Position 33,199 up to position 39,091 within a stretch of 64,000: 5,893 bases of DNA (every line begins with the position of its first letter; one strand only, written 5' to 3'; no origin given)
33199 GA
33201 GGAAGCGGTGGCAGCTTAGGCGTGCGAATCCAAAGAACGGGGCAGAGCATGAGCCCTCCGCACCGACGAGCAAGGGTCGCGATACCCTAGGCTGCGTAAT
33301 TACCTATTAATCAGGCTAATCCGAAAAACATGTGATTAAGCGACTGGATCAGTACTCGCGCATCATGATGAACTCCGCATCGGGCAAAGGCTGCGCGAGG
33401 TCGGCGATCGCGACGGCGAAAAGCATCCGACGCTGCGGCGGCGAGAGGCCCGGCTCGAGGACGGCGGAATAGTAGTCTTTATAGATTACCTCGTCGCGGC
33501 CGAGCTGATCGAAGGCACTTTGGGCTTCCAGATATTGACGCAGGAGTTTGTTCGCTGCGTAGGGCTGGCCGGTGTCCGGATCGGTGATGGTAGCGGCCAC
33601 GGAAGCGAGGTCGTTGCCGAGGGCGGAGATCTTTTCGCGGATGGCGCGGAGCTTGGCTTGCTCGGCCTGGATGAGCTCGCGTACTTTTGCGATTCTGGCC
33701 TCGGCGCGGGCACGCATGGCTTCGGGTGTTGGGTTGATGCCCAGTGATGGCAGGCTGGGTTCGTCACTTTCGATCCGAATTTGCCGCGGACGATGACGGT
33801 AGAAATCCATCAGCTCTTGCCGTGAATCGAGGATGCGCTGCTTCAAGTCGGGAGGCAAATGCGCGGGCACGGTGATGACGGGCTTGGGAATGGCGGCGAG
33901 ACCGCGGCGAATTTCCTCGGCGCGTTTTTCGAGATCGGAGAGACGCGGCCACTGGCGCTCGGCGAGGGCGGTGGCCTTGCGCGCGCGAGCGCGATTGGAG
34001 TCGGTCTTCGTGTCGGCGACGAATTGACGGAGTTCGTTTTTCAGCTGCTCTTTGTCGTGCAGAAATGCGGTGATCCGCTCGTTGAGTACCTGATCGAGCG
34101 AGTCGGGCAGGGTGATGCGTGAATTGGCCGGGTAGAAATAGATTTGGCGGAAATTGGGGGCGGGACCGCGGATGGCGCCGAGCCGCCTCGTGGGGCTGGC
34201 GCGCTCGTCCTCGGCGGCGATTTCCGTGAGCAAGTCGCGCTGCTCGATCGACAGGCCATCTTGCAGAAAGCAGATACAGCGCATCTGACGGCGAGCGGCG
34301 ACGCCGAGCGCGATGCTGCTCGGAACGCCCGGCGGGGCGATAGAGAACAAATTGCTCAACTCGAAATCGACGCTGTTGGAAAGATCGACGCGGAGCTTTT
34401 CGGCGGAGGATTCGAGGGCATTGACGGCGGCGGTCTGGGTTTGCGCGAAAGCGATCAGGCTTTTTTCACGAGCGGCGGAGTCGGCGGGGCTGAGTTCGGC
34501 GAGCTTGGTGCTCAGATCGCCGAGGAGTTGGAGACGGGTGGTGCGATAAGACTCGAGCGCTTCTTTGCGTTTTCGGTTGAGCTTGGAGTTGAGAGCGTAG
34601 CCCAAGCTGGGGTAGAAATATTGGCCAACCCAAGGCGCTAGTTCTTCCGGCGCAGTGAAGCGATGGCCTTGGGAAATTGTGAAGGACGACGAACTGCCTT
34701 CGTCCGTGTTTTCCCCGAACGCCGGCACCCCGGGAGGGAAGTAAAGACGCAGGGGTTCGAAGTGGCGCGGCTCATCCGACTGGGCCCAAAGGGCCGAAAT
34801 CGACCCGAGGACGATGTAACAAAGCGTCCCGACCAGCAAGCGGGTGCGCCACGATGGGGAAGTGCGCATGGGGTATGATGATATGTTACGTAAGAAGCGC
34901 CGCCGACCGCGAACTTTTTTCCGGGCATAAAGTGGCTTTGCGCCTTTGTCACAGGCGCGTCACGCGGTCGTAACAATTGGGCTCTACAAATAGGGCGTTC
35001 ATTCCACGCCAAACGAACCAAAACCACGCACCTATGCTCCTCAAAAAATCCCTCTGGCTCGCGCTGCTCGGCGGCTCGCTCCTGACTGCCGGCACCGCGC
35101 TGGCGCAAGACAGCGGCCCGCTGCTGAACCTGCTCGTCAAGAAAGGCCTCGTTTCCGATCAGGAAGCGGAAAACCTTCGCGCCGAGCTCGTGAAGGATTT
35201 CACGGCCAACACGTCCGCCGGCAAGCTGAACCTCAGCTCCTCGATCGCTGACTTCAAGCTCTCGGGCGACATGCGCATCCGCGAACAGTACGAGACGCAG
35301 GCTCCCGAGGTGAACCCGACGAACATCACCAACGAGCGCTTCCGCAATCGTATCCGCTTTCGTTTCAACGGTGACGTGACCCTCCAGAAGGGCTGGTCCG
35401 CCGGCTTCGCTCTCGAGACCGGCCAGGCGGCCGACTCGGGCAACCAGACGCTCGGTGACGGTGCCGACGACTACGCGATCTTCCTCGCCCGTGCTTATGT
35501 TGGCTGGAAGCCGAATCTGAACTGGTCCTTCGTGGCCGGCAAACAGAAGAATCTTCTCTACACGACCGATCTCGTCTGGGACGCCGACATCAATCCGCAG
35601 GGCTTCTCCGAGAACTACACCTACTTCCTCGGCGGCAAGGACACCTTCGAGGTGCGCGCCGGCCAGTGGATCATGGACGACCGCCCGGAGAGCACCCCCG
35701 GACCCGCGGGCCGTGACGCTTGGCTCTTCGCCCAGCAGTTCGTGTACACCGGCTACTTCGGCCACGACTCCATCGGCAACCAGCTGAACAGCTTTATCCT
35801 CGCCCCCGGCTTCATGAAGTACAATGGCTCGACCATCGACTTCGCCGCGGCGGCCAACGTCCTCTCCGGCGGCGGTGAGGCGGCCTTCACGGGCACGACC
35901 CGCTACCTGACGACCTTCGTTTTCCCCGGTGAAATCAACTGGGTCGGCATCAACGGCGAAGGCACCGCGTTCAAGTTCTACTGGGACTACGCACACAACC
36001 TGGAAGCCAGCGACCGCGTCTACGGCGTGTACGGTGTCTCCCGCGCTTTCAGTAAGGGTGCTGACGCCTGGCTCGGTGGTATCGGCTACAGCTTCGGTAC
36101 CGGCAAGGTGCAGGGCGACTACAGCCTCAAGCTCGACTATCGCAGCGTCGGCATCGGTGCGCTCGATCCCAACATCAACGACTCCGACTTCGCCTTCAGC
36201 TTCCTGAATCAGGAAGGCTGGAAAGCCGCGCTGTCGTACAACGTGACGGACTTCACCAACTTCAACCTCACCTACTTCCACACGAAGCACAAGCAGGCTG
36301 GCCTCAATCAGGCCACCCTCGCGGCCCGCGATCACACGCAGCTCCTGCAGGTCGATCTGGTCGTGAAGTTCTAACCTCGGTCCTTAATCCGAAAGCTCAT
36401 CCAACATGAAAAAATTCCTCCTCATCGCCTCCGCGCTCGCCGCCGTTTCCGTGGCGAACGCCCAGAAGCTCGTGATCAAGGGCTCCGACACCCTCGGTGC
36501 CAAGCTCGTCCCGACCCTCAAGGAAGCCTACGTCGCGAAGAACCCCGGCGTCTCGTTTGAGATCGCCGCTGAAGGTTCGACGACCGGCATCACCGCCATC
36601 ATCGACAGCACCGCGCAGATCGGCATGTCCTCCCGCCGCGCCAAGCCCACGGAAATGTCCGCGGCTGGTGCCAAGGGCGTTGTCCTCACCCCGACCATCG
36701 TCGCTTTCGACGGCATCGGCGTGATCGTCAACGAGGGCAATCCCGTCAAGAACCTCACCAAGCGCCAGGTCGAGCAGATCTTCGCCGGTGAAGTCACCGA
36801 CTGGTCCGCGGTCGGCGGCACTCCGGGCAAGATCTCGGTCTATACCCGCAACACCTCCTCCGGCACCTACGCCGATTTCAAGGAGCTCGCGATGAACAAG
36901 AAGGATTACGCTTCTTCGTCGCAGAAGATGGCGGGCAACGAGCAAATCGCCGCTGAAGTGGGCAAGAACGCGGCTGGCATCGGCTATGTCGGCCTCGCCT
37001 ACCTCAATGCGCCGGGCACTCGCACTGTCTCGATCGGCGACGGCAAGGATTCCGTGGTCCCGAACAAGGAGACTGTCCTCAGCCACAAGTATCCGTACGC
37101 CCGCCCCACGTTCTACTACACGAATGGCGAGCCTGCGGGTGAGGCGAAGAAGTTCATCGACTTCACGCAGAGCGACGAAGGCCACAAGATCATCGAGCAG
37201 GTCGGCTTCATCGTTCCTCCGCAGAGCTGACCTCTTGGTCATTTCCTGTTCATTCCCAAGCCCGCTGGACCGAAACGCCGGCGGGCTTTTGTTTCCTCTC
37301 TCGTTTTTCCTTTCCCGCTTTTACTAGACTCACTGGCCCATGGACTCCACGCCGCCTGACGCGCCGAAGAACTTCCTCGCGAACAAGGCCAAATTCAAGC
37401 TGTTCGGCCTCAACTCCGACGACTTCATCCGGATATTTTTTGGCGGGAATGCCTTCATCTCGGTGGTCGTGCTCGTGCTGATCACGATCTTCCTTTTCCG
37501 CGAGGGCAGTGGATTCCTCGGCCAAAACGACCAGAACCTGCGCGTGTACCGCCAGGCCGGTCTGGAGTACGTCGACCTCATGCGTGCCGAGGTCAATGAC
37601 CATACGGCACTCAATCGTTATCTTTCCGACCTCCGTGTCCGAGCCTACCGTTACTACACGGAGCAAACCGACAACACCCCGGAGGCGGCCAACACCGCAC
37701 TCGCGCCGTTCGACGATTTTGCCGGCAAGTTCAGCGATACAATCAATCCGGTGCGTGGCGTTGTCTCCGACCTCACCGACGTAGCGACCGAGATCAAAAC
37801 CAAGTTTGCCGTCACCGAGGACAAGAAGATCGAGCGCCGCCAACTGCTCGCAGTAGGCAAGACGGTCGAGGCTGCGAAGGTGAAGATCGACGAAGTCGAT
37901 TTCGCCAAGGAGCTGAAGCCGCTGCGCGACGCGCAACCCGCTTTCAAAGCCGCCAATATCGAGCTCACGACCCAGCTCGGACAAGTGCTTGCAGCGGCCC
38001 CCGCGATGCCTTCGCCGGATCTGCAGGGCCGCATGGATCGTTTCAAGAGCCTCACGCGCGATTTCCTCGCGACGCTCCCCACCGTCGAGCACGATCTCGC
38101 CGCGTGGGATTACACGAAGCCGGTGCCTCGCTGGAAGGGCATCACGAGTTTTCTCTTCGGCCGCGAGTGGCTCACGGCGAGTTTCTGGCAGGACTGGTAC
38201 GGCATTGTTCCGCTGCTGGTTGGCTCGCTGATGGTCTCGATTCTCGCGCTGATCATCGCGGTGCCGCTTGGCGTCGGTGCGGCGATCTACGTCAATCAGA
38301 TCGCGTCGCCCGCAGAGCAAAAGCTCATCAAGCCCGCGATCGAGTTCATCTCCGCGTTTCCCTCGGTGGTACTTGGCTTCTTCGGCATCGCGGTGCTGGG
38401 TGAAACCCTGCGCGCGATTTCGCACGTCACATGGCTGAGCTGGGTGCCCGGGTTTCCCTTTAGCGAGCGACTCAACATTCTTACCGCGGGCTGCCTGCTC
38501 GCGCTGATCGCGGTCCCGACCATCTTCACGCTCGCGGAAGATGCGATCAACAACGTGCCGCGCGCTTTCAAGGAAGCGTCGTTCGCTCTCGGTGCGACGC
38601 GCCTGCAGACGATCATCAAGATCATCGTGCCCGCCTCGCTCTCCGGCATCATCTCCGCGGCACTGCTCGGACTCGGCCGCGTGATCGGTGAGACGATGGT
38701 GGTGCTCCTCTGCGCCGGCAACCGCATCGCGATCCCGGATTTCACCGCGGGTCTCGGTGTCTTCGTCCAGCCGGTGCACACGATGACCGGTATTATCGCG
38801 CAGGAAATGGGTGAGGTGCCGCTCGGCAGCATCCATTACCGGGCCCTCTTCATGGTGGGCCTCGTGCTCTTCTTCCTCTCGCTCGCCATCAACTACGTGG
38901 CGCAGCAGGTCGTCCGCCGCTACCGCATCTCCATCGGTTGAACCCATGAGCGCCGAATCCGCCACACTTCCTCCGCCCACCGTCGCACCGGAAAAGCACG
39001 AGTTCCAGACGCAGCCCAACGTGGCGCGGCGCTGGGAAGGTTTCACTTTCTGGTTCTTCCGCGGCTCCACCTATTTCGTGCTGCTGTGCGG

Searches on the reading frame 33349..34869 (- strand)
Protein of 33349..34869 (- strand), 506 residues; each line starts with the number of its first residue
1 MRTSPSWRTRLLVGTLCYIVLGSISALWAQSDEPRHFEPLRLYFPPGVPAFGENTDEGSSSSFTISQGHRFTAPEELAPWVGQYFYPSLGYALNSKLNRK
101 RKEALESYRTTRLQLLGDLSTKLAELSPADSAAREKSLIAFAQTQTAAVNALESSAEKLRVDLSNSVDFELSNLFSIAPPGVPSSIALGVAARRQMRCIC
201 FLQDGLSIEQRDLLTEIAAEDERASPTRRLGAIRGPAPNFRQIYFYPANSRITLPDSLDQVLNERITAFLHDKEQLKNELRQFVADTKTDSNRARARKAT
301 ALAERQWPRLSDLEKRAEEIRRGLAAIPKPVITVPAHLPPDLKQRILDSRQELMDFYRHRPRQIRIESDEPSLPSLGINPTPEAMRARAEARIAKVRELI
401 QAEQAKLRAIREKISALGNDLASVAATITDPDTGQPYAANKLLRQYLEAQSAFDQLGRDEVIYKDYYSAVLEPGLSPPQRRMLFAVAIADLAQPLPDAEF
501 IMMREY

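Call 7: search_protein_families(library=pfam, proteins=[window:33349-34869:-], max_evalue=1)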
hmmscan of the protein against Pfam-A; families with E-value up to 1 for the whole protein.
window:33349-34869:- (506 aa): 3 families
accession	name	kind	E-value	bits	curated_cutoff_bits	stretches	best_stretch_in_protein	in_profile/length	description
PF23921.1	DUF7260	-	5.5e-05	23.2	27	1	253-366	86-199/242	Domain of unknown function (DUF7260)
PF16326.10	ABC_tran_CTD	-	0.041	14.5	32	1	402-455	5-59/69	ABC transporter C-terminal domain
PF04513.17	Baculo_PEP_C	-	0.52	10.8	38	0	104-176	35-99/140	Baculovirus polyhedron envelope protein, PEP, C terminus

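Call 9: search_protein_families(library=ncbifam, proteins=[window:33349-34869:-], max_evalue=1)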
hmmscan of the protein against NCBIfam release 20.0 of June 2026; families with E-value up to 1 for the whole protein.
window:33349-34869:- (506 aa): 1 family
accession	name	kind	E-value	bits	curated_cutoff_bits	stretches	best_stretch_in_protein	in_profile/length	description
NF052541.1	NucAsocGapRCau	equivalog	0.16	12.1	140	0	400-429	12-41/88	nucleoid-associated protein GapR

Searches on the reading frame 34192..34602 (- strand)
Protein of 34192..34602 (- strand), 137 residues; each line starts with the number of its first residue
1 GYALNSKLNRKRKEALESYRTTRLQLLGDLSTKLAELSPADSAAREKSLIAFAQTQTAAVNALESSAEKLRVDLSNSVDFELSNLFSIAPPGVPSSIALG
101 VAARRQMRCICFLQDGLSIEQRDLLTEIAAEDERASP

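Call 59: search_protein_families(library=pfam, proteins=[window:34192-34602:-], max_evalue=10)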
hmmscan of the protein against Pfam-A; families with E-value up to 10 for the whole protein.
seq(137 aa): 1 family
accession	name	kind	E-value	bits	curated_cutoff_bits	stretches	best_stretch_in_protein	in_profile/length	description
PF22115.1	T6SS_Tse3_cat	-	0.16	12.3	27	0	25-51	38-64/189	T6SS, Peptidoglycan muramidase Tse3, catalytic domain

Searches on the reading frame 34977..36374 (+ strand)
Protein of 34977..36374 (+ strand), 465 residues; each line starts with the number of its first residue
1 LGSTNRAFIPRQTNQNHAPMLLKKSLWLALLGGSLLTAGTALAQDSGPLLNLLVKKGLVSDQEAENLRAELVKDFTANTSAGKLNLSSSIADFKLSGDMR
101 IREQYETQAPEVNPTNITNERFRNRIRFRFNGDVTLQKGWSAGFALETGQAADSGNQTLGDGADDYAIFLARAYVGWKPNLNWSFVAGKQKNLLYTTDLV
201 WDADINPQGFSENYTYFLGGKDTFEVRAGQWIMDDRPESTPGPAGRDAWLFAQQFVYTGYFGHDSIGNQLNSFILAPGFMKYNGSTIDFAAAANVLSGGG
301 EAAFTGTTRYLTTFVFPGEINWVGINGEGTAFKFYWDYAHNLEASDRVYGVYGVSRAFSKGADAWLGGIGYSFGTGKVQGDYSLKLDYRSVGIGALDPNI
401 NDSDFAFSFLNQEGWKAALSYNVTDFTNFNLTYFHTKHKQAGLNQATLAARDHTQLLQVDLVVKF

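Call 8: search_protein_families(library=pfam, proteins=[window:34977-36374:+])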
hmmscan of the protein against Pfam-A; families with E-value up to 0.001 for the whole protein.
window:34977-36374:+ (465 aa): 1 family
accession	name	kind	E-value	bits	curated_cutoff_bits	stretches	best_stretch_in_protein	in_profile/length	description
PF16930.11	Porin_5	-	3.5e-21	75.8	22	1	111-254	148-303/535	Putative porin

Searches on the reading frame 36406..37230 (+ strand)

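Call 8: search_protein_families(library=pfam, proteins=[window:36406-37230:+])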
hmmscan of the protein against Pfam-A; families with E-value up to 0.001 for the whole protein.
window:36406-37230:+ (274 aa): 3 families
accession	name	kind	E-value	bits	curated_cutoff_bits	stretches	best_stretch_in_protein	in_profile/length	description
PF12849.12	PBP_like_2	-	1.9e-37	129.9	27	1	18-258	8-267/267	PBP superfamily domain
PF13531.11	SBP_bac_11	-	9.6e-09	35.8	25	1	36-268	14-226/227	Bacterial extracellular solute-binding protein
PF12727.12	PBP_like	-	9.7e-09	35.1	27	1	42-196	4-150/193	PBP superfamily domain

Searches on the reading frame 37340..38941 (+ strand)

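Call 8: search_protein_families(library=pfam, proteins=[window:37340-38941:+])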
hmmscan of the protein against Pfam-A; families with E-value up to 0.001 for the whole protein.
window:37340-38941:+ (533 aa): 1 family
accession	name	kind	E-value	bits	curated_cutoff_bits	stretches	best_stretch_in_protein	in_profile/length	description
PF00528.27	BPD_transp_1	-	8.1e-14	52.2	26.4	1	308-529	2-183/184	Binding-protein-dependent transport system inner membrane component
